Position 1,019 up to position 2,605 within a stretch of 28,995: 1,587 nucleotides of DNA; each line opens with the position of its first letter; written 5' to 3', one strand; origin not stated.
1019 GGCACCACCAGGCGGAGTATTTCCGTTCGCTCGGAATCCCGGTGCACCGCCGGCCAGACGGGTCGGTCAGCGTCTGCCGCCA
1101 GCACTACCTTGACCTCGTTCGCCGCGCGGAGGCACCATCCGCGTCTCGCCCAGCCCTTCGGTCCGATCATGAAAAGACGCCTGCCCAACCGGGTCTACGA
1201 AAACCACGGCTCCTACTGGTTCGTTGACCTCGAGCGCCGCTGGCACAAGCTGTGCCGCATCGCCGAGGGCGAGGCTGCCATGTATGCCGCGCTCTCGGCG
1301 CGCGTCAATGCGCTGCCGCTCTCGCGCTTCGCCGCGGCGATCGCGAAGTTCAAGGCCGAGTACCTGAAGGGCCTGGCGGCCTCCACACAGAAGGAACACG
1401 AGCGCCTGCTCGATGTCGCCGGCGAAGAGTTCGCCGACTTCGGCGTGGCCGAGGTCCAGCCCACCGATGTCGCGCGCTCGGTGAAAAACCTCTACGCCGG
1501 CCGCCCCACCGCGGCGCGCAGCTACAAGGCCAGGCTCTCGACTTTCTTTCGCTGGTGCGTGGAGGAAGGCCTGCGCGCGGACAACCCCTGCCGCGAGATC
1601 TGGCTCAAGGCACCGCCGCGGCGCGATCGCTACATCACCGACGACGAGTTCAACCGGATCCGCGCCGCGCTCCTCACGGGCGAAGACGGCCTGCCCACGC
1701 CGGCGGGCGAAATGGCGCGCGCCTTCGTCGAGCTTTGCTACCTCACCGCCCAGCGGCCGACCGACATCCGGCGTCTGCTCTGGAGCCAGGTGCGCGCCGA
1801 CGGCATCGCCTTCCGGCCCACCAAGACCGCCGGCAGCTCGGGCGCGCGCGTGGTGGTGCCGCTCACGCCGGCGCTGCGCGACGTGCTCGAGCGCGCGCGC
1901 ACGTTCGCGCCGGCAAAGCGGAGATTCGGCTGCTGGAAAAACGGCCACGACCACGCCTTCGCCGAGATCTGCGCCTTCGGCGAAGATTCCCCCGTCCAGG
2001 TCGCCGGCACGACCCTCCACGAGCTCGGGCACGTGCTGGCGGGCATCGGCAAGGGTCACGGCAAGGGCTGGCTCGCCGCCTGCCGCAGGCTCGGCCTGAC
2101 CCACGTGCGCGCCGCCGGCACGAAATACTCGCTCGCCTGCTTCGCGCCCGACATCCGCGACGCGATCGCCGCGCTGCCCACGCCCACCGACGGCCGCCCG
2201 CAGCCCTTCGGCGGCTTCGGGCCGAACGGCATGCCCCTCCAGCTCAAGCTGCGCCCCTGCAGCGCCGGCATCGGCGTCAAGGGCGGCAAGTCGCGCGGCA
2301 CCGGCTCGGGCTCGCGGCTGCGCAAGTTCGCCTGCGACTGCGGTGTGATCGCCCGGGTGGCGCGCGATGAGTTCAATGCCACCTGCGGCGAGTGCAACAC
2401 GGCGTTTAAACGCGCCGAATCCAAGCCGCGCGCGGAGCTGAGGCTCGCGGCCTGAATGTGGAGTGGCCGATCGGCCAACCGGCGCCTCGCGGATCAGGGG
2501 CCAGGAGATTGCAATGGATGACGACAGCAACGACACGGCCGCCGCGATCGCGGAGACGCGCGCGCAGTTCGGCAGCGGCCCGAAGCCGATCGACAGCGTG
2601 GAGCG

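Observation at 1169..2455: Integrase whose catalytic C-terminus is replaced in frame by a SprT-like zinc protease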

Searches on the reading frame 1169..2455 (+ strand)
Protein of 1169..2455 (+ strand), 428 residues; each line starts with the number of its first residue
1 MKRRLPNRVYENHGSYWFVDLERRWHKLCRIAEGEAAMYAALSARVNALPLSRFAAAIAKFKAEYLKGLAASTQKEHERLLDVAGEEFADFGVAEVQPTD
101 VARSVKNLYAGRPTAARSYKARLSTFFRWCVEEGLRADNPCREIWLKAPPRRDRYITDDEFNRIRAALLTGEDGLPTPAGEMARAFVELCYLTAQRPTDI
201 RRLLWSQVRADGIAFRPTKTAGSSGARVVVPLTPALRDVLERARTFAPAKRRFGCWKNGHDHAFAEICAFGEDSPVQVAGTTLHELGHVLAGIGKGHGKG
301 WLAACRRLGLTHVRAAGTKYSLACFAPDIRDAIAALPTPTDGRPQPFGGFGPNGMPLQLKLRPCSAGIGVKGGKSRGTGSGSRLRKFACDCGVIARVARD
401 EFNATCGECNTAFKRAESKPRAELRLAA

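Call 3: search_protein_families(library=pfam, proteins=[window:1169-2455:+], max_evalue=1)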
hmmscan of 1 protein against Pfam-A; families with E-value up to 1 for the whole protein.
window:1169-2455:+ (428 aa): 5 families
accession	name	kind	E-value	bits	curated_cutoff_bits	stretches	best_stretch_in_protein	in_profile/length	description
PF22022.2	Phage_int_M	-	3.5e-06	27.6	27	1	54-143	1-92/96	Phage integrase central domain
PF00589.27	Phage_integrase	-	1.9e-05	25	27.1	1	155-242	2-81/172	Phage integrase family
PF22822.1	MrpR_N_CB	-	0.0047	18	27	1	60-132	5-79/79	MrpR, N-terminal core-binding domain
PF10263.15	SprT-like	-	0.19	12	25.6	1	278-310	61-97/108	SprT-like family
PF13559.11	DUF4129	-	0.34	11.5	24.8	0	201-243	3-42/69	Domain of unknown function (DUF4129)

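Call 4: search_protein_families(library=phrogs, proteins=[window:1169-2455:+], max_evalue=0.01)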
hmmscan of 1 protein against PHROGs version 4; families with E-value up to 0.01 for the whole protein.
window:1169-2455:+ (428 aa): 8 families
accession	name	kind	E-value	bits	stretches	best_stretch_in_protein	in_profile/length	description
phrog_1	-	integration and excision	1.1e-31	111.8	1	9-247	116-357/611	integrase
phrog_6361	-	unknown function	9.4e-13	49.3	1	272-417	77-203/203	-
phrog_216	-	integration and excision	9.9e-11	42.3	1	110-244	9-139/301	integrase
phrog_7244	-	integration and excision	1.1e-09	39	1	69-233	91-244/263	integrase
phrog_3768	-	unknown function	7.5e-05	23.7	1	278-316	76-114/216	-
phrog_10840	-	unknown function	0.00042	21.3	1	276-320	77-120/223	-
phrog_6445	-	unknown function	0.0023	18.9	1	273-313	58-98/180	-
phrog_1006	-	unknown function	0.0032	18.2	1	246-312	35-101/155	-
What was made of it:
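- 1169..1924 (+): Integrase-derived part, aa 1-252: arm-binding sheet, core-binding domain and the first half of the catalytic domain, with Arg-I (R196, nt 1754-1756) and Lys (K219, nt 1823-1825). Pfam and PHROG hits (calls 3, 4).
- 1925..2455 (+): SprT-like-derived part, aa 253-428: HELGH at nt 2018-2032, GHGKGW at 2054-2071, a Gly/Ser/Arg-rich loop at 2282-2323, and a CxC...CxxC zinc ribbon at 2333-2395. It lacks the family's first 52 residues. phrog_6361 positions 77-203 of 203 (call 4).
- Checked: Residues 9-247 match integrase families: PHROG 1 at E 1e-31, Pfam Phage_int_M for residues 54-143, and Pfam Phage_integrase for residues 155-242, which covers only profile positions 2-81 of 172 (calls 3, 4). 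Residues 272-417 match positions 77-203 of 203 of phrog_6361 (E 9e-13) (call 4).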

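Call 5: search_solved_structures(query=window:1169-2455:+, max_evalue=1, show_alignments=2)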
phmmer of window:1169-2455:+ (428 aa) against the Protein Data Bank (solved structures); distinct sequences matched with E-value up to 1: 0.

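Call 9: find_homologous_proteins(query=window:1169-2455:+, max_evalue=0.001)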
Query window:1169-2455:+ (428 aa): 66 proteins with E <= 0.001 among 8000 candidates.
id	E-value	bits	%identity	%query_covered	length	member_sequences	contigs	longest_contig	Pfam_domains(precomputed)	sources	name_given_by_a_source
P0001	2.4e-123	430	77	57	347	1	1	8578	PF00589.28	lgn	-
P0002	2.8e-123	430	74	59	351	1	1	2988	PF00589.28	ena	-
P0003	1.2e-120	421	74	58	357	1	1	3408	PF00589.28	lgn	-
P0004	1.8e-120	421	74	59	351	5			PF00589.28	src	-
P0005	1.3e-119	418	74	59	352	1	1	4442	PF22022.3,PF00589.28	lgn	-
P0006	1.8e-118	414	73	59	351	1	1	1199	PF00589.28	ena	-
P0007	2.2e-117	411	74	57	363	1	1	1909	PF22022.3,PF00589.28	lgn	-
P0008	5.3e-117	409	71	59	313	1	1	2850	PF22022.3,PF00589.28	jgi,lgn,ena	-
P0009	7.5e-116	406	71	58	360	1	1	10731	PF00589.28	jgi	jgi:integrase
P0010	2.8e-115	404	72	59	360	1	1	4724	PF00589.28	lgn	-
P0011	1.0e-114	402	62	72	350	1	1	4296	PF22022.3,PF00589.28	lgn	-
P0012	8.6e-114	399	61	73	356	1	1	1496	PF22022.3,PF00589.28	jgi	jgi:integrase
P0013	1.5e-113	398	71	58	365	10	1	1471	PF00589.28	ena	-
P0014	1.2e-112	395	63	72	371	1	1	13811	PF22022.3,PF00589.28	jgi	-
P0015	3.9e-112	393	70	58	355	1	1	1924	PF22022.3,PF00589.28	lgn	-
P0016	5.5e-112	393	82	51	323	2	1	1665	PF22022.3,PF22822.2,PF00589.28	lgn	-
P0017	6.5e-109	383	71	57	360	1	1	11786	PF22022.3,PF00589.28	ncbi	-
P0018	5.0e-107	376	67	59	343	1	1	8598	PF22022.3,PF00589.28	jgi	jgi:integrase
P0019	7.0e-107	376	69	57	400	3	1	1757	PF00589.28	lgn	-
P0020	1.3e-101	359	65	57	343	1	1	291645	PF00589.28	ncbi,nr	ncbi:MAG: tyrosine-type recombinase/integrase [Burkholderiales bacterium]|nr:tyrosine-type recombina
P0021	1.3e-94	336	87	38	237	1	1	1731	-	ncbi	-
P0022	1.6e-93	332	76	49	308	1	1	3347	PF22022.3,PF00589.28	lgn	-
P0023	1.6e-89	319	82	40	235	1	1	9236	-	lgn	-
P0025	3.9e-78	281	56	58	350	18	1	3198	PF22022.3,PF00589.28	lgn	-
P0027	2.0e-62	230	49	57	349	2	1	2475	PF00589.28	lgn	-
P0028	9.0e-55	204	48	54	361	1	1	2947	PF00589.28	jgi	jgi:integrase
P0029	1.2e-54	204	57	39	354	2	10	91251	-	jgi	jgi:hypothetical protein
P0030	1.9e-54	203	47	57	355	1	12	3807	PF22022.3,PF00589.28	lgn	-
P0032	3.0e-50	189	41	56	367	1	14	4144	PF00589.28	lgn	-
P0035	7.2e-49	185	43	58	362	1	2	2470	PF00589.28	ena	-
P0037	4.0e-47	179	47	56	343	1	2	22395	PF00589.28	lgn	-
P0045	1.5e-42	164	35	67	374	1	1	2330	PF00589.28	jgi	-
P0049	3.3e-40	156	51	39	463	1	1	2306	PF13532.13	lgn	-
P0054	3.9e-36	143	36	57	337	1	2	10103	PF00589.28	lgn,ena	-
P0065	4.9e-24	103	40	37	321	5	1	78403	PF10263.16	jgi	jgi:hypothetical protein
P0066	6.3e-8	50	33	45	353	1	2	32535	PF00589.28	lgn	-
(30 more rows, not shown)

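Call 12: find_encoding_contigs(protein=P0023, flank=10000, max_places=4)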
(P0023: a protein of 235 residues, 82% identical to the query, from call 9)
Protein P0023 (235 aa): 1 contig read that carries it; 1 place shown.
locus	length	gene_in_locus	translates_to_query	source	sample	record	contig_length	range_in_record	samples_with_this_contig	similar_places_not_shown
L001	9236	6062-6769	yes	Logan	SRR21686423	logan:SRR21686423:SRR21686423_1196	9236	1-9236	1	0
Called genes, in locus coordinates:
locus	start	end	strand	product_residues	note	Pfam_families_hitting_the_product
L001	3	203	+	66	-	?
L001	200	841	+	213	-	-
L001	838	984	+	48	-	-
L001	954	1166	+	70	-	-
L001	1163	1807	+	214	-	-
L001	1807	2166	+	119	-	-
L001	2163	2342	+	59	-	-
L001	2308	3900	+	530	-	PF00239:Resolvase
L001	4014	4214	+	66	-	-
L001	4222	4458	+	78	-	-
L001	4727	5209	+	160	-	PF04002:RadC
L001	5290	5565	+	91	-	-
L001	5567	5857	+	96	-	-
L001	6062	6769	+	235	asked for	-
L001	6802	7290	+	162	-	-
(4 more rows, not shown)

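Call 13: find_encoding_contigs(protein=P0001, flank=10000, max_places=4)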
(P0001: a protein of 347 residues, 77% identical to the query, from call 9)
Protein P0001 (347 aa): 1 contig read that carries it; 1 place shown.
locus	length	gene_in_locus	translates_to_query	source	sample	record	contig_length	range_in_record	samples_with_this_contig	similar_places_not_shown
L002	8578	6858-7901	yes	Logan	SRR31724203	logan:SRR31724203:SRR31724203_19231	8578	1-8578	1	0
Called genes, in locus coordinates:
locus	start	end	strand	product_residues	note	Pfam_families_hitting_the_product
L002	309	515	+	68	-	-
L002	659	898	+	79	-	-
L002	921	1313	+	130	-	-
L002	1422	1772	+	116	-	-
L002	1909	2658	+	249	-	PF01381:HTH_3, PF12844:HTH_19, PF13560:HTH_31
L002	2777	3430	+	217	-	-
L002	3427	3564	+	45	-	-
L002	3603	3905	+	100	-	-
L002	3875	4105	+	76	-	-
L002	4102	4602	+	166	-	-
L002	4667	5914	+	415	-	PF01446:Rep_1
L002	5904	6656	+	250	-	-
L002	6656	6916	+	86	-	PF13986:DUF4224 (weak)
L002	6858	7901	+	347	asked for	PF00589:Phage_integrase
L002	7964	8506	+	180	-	PF27329:Rv1289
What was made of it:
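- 964..1227 (+): DUF4224 gene, the usual upstream partner of this integrase family. It overlaps the int start by 59 nt. L002 has the same 59-nt overlap with int (call 13).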

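Call 15: find_related_loci(query=window:1169-2455:+, collection=genome_contigs, flank=10000)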
Query window:1169-2455:+ (428 aa) in genome_contigs; peptide patterns used: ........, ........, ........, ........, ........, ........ (x = any residue, [..] = any of these).
51 stretches matched a pattern; 9 encode a relative of the query (tblastn E <= 1e-3); 9 distinct loci.
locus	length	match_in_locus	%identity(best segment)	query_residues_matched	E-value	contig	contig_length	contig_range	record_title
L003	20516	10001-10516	85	253-428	8e-98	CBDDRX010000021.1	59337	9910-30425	uncultured bacterium isolate s9_12 genome assembly, contig: s9_12.fak141_1245498, whole genome shotgun sequence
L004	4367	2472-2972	80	253-419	1e-87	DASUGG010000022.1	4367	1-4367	MAG TPA_asm: Geminicoccaceae bacterium isolate SMAG_U1399 k141_679467, whole genome shotgun sequence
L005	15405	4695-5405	56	3-250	1e-84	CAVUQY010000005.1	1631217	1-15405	MAG: uncultured beta proteobacterium isolate MFD09730.bin.2.24 genome assembly, contig: contig_4388, whole genome shotgu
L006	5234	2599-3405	37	7-250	1e-52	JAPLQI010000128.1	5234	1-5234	MAG: Proteobacteria bacterium isolate LacPavin_0419_WC53_MAG_48_21 LacPavin_0419_WC53_scaffold_96190, whole genome shotg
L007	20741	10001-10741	37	5-245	7e-50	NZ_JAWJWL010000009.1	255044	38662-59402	Burkholderia alba strain YIM B08401 Scaffold9, whole genome shotgun sequence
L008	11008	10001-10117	45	110-151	1e-5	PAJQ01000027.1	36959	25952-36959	MAG: Chloroflexota bacterium isolate SAT91 146729, whole genome shotgun sequence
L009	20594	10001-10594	24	7-209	2e-5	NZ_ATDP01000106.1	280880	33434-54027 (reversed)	Sphingobium lactosutens DS20 contig106, whole genome shotgun sequence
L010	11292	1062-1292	27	93-167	5e-5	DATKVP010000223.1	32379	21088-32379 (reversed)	MAG TPA_asm: Anaerolineae bacterium isolate SMAG_U14136 k141_2696917, whole genome shotgun sequence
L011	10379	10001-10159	36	113-164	3e-4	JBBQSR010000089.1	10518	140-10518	MAG: Ktedonobacterales bacterium isolate Co_metawrap_1765 Cmw_1765_k141_6776493_length_10518_cov_8.0000, whole genome sh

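Call 20: find_encoding_contigs(protein=window:1169-2455:+, flank=10000, max_places=6)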
Protein window:1169-2455:+ (428 aa): 3 contigs read that carry it; 2 places shown.
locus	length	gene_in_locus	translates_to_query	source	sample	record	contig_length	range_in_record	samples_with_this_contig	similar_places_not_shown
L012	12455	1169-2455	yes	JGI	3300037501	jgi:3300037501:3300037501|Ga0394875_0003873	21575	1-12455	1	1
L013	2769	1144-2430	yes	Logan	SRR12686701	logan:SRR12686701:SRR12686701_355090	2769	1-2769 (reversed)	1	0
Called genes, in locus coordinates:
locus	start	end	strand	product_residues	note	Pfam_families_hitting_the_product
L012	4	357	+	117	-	-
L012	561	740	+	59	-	PF07505:DUF5131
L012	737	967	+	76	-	-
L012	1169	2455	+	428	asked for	PF22022:Phage_int_M (weak), PF00589:Phage_integrase (faint)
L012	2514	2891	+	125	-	-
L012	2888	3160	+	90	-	-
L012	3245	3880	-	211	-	-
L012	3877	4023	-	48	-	-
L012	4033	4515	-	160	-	-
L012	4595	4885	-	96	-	-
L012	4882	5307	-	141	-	-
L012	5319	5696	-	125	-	-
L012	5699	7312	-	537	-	-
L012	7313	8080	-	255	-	-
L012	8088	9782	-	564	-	-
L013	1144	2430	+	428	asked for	PF22022:Phage_int_M (weak), PF00589:Phage_integrase (faint)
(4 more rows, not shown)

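Call 24: find_related_loci(query=window:1169-2455:+, collection=viral_contigs, flank=10000)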
Query window:1169-2455:+ (428 aa) in viral_contigs; peptide patterns used: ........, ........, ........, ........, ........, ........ (x = any residue, [..] = any of these).
19 stretches matched a pattern; 12 encode a relative of the query (tblastn E <= 1e-3); 12 distinct loci.
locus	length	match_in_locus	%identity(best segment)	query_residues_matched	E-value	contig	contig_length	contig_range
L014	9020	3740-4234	89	253-417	6e-98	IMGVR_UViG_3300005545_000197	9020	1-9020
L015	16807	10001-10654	64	180-419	5e-96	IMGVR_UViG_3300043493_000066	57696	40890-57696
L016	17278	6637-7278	63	184-419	1e-87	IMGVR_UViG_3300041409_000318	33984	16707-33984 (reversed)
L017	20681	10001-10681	61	171-423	5e-87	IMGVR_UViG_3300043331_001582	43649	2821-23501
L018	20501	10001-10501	81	253-419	1e-79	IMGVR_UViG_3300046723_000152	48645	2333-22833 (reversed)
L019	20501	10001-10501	81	253-419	1e-79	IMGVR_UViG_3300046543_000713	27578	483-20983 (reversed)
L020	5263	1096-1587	79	253-416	1e-78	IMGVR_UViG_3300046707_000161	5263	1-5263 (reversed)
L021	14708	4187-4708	65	253-421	1e-66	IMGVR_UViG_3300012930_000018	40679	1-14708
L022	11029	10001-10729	40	23-250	6e-54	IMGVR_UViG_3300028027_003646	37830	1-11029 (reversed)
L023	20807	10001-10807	37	7-250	7e-52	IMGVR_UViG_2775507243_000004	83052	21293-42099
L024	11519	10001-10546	31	60-248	6e-20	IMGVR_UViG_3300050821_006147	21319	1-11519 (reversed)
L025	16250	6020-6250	27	93-167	8e-5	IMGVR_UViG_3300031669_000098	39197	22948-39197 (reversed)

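Call 30: search_protein_families(library=pfam, proteins=[P0021, P0029, P0049, P0065, P0016], max_evalue=0.1)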
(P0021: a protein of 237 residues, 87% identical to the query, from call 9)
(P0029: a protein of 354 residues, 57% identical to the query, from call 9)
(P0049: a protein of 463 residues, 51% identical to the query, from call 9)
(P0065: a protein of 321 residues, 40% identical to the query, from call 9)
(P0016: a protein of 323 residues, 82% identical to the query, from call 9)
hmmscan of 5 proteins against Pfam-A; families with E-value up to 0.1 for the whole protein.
P0021 (237 aa): 1 family
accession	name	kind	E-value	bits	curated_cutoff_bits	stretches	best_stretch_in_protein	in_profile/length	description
PF10263.15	SprT-like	-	0.036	14.4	25.6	1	81-114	61-98/108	SprT-like family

P0029 (354 aa): 2 families
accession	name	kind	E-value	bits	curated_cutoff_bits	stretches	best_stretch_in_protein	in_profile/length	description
PF13248.11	Zn_ribbon_3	-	0.021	14.7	27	0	265-278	11-24/26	zinc-ribbon domain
PF14369.11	Zn_ribbon_19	-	0.032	14.8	30.8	0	265-278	16-29/35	zinc-ribbon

P0049 (463 aa): 2 families
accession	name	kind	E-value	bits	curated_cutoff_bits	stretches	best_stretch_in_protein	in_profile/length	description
PF13532.12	2OG-FeII_Oxy_2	-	1.8e-10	41.8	31.2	1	322-458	45-194/194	2OG-Fe(II) oxygenase superfamily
PF10263.15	SprT-like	-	0.035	14.4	25.6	1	76-110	57-95/108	SprT-like family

P0065 (321 aa): 1 family
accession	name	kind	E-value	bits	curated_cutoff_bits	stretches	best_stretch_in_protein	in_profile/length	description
PF10263.15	SprT-like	-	5.1e-07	30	25.6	1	127-189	32-96/108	SprT-like family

P0016 (323 aa): 3 families
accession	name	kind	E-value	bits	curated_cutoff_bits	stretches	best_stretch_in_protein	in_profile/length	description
PF00589.27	Phage_integrase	-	1.7e-14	54.4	27.1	1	142-301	20-169/172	Phage integrase family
PF22022.2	Phage_int_M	-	2.1e-06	28.3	27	1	19-106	3-92/96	Phage integrase central domain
PF22822.1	MrpR_N_CB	-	7.6e-06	26.9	27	1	24-95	6-79/79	MrpR, N-terminal core-binding domain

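Call 32: search_solved_structures(query=A1, max_evalue=10, show_alignments=3)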
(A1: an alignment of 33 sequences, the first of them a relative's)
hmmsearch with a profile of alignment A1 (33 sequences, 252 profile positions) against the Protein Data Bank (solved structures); distinct sequences matched with E-value up to 10: 4.
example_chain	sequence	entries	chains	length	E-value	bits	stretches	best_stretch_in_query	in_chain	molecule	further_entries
6xyw_Ab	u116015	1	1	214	0.84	12.2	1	132-201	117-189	Expressed protein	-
4wk7_A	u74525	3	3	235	0.95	12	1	76-98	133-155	A disintegrin and metalloproteinase with thrombospondin motifs 4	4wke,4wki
3gbo_A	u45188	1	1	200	1.1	11.8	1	82-105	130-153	Zinc metalloproteinase BmooMPalfa-I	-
2d8v_A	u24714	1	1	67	1.6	11.2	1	188-233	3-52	Zinc finger FYVE domain-containing protein 19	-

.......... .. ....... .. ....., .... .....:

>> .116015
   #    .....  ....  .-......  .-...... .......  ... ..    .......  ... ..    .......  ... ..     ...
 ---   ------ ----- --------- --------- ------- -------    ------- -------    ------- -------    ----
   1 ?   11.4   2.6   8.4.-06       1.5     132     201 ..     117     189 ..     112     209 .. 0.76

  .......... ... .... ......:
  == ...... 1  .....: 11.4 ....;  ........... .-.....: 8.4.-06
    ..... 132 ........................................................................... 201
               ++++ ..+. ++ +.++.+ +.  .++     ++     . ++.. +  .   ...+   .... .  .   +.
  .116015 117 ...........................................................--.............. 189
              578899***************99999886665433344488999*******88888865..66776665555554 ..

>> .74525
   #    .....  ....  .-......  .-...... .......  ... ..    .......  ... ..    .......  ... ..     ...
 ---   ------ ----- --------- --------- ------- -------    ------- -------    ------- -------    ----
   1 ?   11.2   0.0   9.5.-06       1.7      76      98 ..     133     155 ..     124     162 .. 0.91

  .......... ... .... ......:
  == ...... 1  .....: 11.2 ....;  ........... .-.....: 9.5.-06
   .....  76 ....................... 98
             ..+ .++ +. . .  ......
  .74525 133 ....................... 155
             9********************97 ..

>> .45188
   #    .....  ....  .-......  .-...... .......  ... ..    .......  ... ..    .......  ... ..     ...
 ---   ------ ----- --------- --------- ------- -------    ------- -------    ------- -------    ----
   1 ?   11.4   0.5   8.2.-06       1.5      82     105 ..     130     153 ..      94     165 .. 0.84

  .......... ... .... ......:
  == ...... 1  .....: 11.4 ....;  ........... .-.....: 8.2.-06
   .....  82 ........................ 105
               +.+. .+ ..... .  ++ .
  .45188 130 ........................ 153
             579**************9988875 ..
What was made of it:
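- On SprT-like metalloprotease (PF10263): A profile search against PDB sequences found nothing significant (call 32).
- Closest known: SprT-like zincin metalloproteases. Different: The family is distant from characterised SprT/SPRTN (Foldseek E 0.37; no PDB sequence hit, call 32).
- Tried and rejected: A weak uL2-like match to the Gly/Ser/Arg loop (E 0.84) was ignored (calls 5, 32).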

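Call 37: find_encoding_contigs(protein=P0016, flank=5000, max_places=3)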
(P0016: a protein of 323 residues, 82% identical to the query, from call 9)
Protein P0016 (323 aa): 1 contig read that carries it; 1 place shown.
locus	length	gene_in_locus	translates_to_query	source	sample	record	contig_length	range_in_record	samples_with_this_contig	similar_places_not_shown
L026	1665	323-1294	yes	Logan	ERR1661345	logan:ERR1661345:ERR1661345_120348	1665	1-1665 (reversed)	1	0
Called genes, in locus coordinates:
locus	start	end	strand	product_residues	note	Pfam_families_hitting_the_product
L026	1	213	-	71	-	?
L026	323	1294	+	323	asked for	PF22022:Phage_int_M (weak), PF22822:MrpR_N_CB (faint), PF00589:Phage_integrase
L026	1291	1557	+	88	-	-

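Call 39: predict_structure(alignment_id=A1)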
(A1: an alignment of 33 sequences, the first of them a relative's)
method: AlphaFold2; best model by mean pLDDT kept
length: 237 residues; sequences in the alignment: 33
mean_pLDDT: 84.6   pTM: 0.66
mean pLDDT of the five models: 84.6, 81.1, 80.3, 78.9, 76.5
residues with pLDDT >= 90: 137; 70-90: 48; 50-70: 43; < 50: 9
segments of 3 or more residues with pLDDT < 50: 180-184
pLDDT, mean of each block of 10 residues (from residue 1): 81 98 98 97 88 76 81 92 98 93 96 90 96 97 84 64 58 49 65 95 92 95 78 62
secondary structure, 60 per line:
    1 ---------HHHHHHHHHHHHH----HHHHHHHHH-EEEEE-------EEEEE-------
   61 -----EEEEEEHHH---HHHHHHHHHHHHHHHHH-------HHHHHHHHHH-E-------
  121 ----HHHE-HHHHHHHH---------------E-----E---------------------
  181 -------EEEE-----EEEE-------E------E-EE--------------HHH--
elements in order: H10-22 H27-35 E37-41 E49-53 E66-71 H78-94 H102-111 H130-137 E188-191 E197-200
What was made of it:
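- In the AF2 model of intact P0021 (pLDDT 84.6) it forms H10-22, H27-35, E37-41 and E49-53 (call 39).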
